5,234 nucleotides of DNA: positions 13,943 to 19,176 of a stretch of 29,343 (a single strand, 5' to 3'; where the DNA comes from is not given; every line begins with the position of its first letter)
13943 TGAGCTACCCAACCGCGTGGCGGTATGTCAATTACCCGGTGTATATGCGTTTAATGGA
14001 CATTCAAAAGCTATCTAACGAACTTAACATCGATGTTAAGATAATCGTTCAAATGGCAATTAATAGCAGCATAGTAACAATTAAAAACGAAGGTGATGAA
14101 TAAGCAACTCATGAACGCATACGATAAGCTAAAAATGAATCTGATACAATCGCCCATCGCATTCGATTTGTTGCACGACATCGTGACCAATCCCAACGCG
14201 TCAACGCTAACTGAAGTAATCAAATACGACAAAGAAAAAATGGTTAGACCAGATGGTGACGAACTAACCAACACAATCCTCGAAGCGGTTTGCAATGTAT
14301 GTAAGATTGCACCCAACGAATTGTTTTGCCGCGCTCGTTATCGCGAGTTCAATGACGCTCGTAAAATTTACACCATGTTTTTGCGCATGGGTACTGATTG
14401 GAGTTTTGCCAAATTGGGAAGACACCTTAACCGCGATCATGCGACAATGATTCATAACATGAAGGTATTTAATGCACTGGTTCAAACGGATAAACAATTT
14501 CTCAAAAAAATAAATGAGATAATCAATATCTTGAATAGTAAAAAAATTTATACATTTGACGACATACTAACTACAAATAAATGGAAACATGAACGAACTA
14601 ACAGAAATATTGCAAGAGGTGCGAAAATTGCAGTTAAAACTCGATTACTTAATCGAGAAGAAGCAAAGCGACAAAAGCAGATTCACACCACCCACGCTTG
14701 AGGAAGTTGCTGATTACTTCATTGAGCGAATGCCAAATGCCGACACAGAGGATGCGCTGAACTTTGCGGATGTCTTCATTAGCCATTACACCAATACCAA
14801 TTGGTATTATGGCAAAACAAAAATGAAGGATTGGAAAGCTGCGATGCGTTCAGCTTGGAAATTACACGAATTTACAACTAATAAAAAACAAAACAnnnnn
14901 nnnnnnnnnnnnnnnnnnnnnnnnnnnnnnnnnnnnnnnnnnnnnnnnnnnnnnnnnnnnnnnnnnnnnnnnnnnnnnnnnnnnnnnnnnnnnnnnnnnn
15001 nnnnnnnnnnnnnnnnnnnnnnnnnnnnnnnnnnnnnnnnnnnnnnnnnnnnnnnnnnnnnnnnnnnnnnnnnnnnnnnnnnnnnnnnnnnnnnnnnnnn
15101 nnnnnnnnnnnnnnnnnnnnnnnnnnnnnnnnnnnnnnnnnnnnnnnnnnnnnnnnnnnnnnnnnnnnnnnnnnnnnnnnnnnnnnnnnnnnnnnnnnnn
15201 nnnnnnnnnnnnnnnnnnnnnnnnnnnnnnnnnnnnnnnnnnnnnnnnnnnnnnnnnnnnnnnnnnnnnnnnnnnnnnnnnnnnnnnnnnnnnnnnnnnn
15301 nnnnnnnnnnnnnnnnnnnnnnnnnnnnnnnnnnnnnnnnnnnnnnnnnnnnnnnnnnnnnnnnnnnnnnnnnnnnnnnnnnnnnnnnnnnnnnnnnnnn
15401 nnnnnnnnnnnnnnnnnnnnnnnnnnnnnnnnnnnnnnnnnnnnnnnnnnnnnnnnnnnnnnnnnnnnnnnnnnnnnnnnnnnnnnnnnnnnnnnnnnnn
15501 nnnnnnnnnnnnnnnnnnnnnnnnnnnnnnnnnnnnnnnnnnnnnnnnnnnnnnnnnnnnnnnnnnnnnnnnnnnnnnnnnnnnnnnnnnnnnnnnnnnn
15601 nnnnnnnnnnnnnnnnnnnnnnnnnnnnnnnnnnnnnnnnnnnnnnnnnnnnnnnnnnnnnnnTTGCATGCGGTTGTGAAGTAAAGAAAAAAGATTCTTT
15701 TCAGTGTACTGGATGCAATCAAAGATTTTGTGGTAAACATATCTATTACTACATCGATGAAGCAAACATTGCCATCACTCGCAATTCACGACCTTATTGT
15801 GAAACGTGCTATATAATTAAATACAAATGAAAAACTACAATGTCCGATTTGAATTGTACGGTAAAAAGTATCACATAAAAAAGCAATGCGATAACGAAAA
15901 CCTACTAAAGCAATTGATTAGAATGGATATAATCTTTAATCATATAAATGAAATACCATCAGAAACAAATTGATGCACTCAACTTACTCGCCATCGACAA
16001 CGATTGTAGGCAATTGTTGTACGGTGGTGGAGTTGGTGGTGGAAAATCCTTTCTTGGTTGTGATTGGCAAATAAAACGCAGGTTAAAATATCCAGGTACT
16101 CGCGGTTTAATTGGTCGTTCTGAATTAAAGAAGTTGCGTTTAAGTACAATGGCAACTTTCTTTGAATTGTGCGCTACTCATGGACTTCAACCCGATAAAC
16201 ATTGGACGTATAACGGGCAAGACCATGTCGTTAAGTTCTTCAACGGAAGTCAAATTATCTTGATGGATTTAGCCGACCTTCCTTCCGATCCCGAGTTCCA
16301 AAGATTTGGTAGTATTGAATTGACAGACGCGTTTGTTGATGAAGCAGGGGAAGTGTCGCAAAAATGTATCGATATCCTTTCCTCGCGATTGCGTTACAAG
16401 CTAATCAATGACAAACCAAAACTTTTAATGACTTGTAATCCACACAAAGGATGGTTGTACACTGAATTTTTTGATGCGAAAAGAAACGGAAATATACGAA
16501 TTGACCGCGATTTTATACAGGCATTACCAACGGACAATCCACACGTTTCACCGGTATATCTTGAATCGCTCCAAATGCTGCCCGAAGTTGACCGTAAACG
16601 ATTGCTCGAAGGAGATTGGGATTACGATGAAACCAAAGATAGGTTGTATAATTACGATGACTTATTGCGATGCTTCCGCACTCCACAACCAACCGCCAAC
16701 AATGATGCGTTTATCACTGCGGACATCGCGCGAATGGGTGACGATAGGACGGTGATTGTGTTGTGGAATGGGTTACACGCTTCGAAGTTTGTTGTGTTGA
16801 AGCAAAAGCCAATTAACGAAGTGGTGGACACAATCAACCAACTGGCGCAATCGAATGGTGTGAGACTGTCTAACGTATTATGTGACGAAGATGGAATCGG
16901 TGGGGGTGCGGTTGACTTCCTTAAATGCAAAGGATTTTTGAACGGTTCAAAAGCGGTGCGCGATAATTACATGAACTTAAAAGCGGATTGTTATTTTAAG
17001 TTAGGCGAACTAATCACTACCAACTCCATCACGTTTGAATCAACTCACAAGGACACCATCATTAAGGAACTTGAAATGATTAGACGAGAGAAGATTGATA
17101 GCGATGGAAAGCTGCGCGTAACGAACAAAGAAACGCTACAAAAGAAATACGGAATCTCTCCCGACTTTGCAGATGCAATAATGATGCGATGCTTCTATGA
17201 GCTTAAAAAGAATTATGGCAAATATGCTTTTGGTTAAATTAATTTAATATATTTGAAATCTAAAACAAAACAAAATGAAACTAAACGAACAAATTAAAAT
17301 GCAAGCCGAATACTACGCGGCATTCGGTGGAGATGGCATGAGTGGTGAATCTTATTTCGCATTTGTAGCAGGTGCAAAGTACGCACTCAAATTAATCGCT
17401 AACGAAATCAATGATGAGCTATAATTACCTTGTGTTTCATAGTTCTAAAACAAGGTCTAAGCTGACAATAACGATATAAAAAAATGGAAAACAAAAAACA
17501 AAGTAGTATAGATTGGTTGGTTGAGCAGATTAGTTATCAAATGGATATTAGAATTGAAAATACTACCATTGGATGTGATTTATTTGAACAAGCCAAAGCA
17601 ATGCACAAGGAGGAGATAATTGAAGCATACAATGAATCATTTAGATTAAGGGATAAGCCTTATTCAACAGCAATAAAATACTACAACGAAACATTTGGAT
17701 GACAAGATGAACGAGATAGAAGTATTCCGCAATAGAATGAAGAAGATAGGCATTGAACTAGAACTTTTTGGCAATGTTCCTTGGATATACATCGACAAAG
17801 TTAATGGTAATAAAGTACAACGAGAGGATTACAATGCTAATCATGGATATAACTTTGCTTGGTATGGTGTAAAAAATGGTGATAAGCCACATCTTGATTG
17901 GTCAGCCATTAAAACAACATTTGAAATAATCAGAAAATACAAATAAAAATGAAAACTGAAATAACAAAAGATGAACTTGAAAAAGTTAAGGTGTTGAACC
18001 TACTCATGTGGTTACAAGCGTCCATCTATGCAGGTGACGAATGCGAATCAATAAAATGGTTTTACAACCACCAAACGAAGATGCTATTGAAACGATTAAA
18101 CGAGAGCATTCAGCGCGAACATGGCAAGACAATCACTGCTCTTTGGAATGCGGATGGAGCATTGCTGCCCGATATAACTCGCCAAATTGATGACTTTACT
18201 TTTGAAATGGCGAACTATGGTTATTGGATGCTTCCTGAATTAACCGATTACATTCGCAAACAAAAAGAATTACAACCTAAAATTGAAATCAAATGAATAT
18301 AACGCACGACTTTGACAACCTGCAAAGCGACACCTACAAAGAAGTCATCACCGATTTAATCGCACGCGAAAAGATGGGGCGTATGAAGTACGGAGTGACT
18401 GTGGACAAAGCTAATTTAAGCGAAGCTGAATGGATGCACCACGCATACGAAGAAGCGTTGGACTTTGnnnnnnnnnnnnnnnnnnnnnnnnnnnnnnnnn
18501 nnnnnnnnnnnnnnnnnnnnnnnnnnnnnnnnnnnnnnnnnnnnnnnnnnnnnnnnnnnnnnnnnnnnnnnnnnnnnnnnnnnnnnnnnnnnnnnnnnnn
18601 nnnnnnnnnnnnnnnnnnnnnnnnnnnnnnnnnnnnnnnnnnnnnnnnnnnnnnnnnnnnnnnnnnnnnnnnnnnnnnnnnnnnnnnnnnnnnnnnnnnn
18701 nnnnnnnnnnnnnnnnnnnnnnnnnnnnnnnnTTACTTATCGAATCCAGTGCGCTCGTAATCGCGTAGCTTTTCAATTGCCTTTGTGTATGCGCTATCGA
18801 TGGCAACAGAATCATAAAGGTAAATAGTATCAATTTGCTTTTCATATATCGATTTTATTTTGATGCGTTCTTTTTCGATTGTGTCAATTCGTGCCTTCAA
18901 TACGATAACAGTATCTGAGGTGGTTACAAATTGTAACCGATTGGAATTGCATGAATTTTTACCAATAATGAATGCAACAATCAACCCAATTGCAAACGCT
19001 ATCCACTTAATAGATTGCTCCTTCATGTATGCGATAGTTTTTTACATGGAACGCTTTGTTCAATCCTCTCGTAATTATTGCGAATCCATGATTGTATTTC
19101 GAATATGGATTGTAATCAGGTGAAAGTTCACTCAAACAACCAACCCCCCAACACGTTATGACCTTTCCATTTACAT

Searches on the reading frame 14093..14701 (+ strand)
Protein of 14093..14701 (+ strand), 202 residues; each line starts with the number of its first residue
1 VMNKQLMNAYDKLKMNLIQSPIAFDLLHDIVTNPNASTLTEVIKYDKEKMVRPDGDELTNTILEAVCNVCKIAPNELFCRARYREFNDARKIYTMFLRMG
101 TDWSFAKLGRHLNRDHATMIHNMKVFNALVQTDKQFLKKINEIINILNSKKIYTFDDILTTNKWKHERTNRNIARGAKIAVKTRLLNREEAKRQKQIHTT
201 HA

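Call 9: search_protein_families(library=phrogs, proteins=[window:14093-14701:+], max_evalue=0.01)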
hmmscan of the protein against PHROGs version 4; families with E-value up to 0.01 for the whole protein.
window:14093-14701:+ (202 aa): 1 family
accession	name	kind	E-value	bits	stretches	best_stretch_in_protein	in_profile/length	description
phrog_16091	-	unknown function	1.7e-05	26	1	59-152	12-112/131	-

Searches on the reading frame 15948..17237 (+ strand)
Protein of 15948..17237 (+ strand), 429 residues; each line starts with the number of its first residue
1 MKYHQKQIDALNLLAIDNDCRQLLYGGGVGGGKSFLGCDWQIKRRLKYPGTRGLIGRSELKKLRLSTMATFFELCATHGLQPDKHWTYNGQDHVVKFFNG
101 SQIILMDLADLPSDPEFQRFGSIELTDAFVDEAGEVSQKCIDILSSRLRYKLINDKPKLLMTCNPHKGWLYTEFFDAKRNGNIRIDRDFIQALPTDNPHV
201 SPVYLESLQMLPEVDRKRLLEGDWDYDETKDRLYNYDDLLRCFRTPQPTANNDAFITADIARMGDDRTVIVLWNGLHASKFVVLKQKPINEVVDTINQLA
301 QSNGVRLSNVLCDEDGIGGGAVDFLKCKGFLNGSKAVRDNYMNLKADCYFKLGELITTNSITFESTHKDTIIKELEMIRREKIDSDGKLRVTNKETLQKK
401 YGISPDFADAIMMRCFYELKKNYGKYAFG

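Call 9: search_protein_families(library=phrogs, proteins=[window:15948-17237:+], max_evalue=0.01)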
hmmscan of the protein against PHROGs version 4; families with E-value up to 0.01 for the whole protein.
window:15948-17237:+ (429 aa): 5 families
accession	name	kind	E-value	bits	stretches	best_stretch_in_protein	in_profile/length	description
phrog_2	-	head and packaging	1.9e-32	113.9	1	4-422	267-596/807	terminase large subunit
phrog_979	-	head and packaging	6.4e-32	112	2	5-168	156-307/642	terminase large subunit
phrog_3717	-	head and packaging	7.2e-09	36.5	1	23-218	26-215/277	terminase large subunit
phrog_5909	-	head and packaging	6.8e-05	23.1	1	245-394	99-247/285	terminase large subunit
phrog_15848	-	head and packaging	0.0039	17.5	0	17-177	15-165/272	terminase large subunit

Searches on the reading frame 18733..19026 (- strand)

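Call 9: search_protein_families(library=phrogs, proteins=[window:18733-19026:-], max_evalue=0.01)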
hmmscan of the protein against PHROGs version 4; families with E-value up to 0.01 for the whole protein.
window:18733-19026:- (97 aa): 1 family
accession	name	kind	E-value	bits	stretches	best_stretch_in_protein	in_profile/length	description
phrog_35212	-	unknown function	0.0017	19.5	1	56-89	15-45/52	-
